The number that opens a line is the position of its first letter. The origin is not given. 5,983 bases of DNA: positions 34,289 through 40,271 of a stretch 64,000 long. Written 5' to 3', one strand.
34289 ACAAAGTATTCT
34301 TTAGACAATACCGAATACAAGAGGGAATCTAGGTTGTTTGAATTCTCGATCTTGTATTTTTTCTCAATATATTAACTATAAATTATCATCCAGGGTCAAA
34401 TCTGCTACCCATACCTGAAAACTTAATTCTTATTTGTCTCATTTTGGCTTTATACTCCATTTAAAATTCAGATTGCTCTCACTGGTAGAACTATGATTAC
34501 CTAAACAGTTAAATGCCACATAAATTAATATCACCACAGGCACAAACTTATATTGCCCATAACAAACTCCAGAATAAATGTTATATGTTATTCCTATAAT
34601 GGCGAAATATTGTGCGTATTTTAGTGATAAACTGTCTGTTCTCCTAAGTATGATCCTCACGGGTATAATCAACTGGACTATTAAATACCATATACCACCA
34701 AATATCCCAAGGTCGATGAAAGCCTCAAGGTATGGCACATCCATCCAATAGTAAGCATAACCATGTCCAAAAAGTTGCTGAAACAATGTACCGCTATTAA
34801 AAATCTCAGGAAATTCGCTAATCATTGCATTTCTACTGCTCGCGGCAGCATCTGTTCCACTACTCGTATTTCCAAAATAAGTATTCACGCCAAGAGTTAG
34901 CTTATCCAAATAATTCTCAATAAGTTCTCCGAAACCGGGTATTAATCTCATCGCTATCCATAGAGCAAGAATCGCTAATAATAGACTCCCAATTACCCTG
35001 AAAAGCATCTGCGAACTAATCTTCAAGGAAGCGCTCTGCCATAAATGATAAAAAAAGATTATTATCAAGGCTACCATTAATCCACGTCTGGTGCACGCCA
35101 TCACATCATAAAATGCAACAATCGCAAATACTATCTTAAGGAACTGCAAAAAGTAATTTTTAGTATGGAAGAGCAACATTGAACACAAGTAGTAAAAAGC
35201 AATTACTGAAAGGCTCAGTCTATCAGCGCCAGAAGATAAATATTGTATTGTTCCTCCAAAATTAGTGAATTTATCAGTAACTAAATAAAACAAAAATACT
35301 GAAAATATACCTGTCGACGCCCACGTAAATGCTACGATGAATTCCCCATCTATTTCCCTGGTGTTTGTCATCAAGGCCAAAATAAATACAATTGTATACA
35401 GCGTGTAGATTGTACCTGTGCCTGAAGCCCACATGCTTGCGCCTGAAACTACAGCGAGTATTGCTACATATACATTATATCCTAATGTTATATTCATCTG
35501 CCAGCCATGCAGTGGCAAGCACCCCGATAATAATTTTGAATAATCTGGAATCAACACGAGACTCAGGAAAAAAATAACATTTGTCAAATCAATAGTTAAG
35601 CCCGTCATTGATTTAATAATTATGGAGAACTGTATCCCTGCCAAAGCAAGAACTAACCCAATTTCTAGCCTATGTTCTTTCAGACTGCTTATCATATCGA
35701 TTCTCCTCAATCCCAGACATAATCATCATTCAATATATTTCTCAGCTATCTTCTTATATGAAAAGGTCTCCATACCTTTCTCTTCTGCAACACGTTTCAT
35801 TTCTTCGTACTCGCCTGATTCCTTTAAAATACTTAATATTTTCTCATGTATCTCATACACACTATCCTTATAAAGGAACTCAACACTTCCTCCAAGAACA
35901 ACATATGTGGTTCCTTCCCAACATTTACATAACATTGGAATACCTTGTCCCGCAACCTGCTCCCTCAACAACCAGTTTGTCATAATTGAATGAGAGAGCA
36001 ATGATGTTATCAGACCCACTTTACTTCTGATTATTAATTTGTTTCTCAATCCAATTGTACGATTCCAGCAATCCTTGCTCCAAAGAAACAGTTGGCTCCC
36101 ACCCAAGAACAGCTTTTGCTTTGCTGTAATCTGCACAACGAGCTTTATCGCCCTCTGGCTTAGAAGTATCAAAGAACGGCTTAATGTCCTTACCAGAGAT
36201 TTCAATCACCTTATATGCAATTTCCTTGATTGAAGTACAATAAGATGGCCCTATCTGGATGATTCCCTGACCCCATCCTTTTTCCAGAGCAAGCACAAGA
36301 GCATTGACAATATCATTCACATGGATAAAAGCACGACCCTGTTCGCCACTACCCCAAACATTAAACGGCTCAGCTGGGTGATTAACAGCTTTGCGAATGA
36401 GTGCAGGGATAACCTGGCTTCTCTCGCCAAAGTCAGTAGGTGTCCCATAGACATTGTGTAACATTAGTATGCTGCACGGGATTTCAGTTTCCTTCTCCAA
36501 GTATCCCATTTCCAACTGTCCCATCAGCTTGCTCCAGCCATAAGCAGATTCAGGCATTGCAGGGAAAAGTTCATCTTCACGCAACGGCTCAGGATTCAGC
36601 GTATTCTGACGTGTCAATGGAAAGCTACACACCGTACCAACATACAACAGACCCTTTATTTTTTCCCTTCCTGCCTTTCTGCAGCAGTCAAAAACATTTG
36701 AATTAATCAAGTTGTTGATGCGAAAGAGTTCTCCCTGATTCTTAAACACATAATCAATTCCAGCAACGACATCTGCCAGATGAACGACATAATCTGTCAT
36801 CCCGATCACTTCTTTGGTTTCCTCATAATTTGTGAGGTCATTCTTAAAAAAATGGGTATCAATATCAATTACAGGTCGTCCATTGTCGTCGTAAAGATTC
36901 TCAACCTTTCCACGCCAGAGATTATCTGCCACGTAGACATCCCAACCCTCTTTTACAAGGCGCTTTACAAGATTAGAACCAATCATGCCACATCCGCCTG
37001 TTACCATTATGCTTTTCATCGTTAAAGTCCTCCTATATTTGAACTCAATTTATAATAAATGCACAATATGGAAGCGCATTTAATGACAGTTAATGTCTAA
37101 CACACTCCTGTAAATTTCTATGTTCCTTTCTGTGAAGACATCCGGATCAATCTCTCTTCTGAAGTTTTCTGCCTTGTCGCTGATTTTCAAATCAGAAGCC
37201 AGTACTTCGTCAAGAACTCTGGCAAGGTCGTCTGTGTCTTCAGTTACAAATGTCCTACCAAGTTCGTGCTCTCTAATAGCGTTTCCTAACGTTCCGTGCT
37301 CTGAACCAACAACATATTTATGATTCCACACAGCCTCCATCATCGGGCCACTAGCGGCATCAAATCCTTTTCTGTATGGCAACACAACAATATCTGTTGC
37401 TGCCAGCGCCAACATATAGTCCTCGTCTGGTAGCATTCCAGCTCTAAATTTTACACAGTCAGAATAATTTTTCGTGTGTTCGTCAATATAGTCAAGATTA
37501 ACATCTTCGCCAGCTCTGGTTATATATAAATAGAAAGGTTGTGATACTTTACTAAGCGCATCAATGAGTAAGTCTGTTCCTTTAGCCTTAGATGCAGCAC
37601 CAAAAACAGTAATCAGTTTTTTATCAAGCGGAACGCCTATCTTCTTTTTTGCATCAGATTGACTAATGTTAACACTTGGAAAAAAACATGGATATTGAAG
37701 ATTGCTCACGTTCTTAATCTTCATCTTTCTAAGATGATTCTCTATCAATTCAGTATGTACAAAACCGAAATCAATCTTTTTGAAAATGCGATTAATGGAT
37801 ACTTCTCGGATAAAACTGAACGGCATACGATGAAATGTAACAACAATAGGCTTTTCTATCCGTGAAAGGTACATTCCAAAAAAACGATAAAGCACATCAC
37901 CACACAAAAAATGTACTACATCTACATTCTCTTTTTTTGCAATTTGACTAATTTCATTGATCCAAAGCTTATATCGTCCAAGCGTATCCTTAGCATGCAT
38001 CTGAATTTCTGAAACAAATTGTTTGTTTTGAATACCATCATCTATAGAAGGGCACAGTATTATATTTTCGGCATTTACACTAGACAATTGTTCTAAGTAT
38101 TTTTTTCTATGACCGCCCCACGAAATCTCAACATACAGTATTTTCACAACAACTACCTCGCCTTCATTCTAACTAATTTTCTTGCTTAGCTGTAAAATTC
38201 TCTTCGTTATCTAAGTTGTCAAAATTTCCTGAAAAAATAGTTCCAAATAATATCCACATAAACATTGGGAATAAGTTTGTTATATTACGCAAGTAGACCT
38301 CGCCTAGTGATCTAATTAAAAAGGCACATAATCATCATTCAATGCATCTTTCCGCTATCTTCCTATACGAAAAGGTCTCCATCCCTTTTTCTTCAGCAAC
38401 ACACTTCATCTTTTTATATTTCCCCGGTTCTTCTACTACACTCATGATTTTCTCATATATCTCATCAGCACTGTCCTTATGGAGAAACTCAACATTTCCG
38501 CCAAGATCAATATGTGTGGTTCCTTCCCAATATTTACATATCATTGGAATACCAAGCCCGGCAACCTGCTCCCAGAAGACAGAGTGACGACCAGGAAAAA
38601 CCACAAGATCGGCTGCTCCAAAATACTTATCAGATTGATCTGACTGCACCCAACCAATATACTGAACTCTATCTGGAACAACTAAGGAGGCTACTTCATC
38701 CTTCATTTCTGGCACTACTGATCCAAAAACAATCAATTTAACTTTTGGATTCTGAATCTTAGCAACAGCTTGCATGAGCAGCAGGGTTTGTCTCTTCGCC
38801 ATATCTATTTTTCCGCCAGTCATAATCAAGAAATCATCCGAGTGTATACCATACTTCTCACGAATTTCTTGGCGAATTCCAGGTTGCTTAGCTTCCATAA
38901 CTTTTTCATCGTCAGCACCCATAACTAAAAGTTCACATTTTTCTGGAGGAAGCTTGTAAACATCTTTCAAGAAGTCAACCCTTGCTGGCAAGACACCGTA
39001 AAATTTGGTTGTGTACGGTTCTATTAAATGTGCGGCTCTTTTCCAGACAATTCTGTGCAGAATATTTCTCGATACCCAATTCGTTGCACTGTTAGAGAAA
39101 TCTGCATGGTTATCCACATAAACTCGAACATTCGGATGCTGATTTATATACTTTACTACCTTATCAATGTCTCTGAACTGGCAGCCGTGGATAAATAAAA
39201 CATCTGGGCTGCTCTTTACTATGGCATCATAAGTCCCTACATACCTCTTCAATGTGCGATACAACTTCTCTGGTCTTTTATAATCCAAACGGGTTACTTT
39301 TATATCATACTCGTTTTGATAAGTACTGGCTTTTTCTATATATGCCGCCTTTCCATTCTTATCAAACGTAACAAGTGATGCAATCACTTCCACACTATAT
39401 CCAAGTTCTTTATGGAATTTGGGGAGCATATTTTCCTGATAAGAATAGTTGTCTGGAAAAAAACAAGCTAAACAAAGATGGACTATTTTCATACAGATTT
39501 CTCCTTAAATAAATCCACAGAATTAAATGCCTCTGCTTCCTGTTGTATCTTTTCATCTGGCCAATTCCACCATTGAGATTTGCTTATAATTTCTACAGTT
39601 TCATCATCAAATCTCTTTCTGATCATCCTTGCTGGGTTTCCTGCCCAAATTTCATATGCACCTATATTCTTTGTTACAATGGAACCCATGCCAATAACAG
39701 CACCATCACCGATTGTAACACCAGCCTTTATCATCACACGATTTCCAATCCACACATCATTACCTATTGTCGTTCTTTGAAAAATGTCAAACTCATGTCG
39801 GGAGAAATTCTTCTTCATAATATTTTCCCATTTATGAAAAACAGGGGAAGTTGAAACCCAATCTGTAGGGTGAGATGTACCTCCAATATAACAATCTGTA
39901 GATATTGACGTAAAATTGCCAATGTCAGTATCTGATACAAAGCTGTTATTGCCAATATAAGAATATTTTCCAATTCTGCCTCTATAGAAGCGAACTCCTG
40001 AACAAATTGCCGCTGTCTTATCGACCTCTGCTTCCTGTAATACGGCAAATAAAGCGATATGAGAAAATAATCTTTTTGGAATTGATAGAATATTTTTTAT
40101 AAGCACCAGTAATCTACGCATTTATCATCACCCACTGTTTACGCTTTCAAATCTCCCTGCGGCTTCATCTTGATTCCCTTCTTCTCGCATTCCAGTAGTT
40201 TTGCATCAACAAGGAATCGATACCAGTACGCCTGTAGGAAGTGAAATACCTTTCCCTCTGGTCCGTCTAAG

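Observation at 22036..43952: Nine coding-strand poly-G tracts confined to one polysaccharide locus: candidate multi-switch phase-variation (contingency) system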

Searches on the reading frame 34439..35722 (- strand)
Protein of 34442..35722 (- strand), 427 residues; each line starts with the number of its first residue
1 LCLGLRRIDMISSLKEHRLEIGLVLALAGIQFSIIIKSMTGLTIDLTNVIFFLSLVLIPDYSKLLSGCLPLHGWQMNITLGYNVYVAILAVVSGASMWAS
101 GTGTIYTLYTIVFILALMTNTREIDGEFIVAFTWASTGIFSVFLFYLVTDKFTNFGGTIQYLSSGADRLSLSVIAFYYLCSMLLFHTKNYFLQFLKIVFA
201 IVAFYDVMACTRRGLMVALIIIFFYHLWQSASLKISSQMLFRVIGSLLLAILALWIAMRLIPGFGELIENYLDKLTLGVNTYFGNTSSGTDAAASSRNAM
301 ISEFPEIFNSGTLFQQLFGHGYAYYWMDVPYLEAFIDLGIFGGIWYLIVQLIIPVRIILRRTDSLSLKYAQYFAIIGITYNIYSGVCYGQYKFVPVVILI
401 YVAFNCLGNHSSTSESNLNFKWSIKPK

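Call 9: search_protein_families(library=pfam, proteins=[window:34442-35722:-])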
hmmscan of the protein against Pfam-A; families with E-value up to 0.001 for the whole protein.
window:34442-35722:- (427 aa): 0 families

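Call 16: find_encoding_contigs(protein=window:34439-35695:-, flank=10000, max_places=10)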
Protein window:34439-35695:- (418 aa): 2 contigs read that carry it; 2 places shown.
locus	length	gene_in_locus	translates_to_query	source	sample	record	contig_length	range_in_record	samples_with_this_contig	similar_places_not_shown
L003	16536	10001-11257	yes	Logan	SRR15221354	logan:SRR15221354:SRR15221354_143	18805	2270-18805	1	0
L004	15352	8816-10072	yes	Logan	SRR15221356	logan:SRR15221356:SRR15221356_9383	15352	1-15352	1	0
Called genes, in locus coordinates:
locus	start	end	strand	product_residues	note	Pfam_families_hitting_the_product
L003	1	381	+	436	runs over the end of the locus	PF00534:Glycos_transf_1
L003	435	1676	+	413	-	PF01210:NAD_Gly3P_dh_N (weak), PF02737:3HCDH_N (faint), PF03721:UDPG_MGDP_dh_N, PF00984:UDPG_MGDP_dh, PF03720:UDPG_MGDP_dh_C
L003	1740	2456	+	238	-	PF00657:Lipase_GDSL, PF13472:Lipase_GDSL_2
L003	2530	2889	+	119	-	PF00037:Fer4 (faint), PF12797:Fer4_2 (faint), PF13237:Fer4_10 (faint), PF14697:Fer4_21 (faint), PF12838:Fer4_7, PF13187:Fer4_9 (weak)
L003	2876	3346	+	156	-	PF04432:FrhB_FdhB_C (weak)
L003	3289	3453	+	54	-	PF04432:FrhB_FdhB_C (weak)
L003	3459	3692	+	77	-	-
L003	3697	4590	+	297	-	PF00535:Glycos_transf_2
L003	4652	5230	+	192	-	PF00535:Glycos_transf_2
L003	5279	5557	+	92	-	-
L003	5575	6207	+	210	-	PF25084:LbH_EIF2B (faint), PF25087:GMPPB_C (faint), PF00132:Hexapep, PF14602:Hexapep_2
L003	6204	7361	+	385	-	PF00534:Glycos_transf_1, PF13692:Glyco_trans_1_4 (weak)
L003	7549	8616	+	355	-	PF00534:Glycos_transf_1, PF13692:Glyco_trans_1_4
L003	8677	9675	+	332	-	PF01073:3Beta_HSD, PF01370:Epimerase, PF04321:RmlD_sub_bind (weak), PF16363:GDP_Man_Dehyd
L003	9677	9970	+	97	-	-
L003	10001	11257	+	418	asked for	-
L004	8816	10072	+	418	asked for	-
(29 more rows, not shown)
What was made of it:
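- On Repeat-mediated contingency (phase-variable) locus: GT11 is called intact or split according to run length (call 16).
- Two runs are in frame in intact genes, and one of these is OFF in the other sample (call 16).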

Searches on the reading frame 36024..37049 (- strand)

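Call 9: search_protein_families(library=pfam, proteins=[window:36024-37049:-])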
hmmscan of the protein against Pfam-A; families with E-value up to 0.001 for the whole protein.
window:36024-37049:- (342 aa): 7 families
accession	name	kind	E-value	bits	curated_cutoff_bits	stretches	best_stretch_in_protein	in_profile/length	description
PF01370.27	Epimerase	-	1.4e-43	149.5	20.9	1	14-267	1-240/240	NAD dependent epimerase/dehydratase family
PF16363.11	GDP_Man_Dehyd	-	5.6e-30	105.4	27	1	15-327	1-329/332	GDP-mannose 4,6 dehydratase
PF01073.25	3Beta_HSD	-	1.4e-10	41.1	22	1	15-256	1-230/280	3-beta hydroxysteroid dehydrogenase/isomerase family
PF04321.23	RmlD_sub_bind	-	2.8e-06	27.1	27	1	13-177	2-132/287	RmlD substrate binding domain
PF02719.21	Polysacc_synt_2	-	3.3e-05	23.6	20.2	0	14-130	1-122/293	Polysaccharide biosynthesis protein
PF00106.31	adh_short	-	6.3e-05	23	26.6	1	12-83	1-69/195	short chain dehydrogenase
PF07993.18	NAD_binding_4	-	0.00082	19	20.1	0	76-218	80-226/258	Male sterility protein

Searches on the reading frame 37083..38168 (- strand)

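Call 9: search_protein_families(library=pfam, proteins=[window:37083-38168:-])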
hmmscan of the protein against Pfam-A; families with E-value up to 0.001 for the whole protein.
window:37083-38168:- (362 aa): 2 families
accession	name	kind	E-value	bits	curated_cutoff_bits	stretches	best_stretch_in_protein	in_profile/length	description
PF00534.26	Glycos_transf_1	-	1.1e-10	41.7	26.4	1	171-336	3-165/172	Glycosyl transferases group 1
PF13692.12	Glyco_trans_1_4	-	2.2e-09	38.1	27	1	184-324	2-141/142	Glycosyl transferases group 1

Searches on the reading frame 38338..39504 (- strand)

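Call 9: search_protein_families(library=pfam, proteins=[window:38338-39504:-])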
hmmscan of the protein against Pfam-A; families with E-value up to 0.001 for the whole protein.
window:38338-39504:- (389 aa): 2 families
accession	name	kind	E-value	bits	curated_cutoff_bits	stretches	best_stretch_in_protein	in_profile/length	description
PF00534.26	Glycos_transf_1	-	1.7e-10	41.1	26.4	1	211-366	2-165/172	Glycosyl transferases group 1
PF13692.12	Glyco_trans_1_4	-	6.7e-08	33.3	27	1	230-355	7-138/142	Glycosyl transferases group 1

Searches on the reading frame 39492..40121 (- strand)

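Call 9: search_protein_families(library=pfam, proteins=[window:39492-40121:-])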
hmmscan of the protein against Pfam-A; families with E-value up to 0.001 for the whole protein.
window:39492-40121:- (210 aa): 3 families
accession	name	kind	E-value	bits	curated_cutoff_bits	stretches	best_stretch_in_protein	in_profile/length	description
PF00132.30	Hexapep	-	5.2e-14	51.7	27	1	117-151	2-36/36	Bacterial transferase hexapeptide (six repeats)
PF14602.12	Hexapep_2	-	4.1e-08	33.2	27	1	117-151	2-34/34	Hexapeptide repeat of succinyl-transferase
PF25084.1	LbH_EIF2B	-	1.9e-05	25.1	54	0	117-152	62-102/105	EIF2B subunit epsilon LbH domain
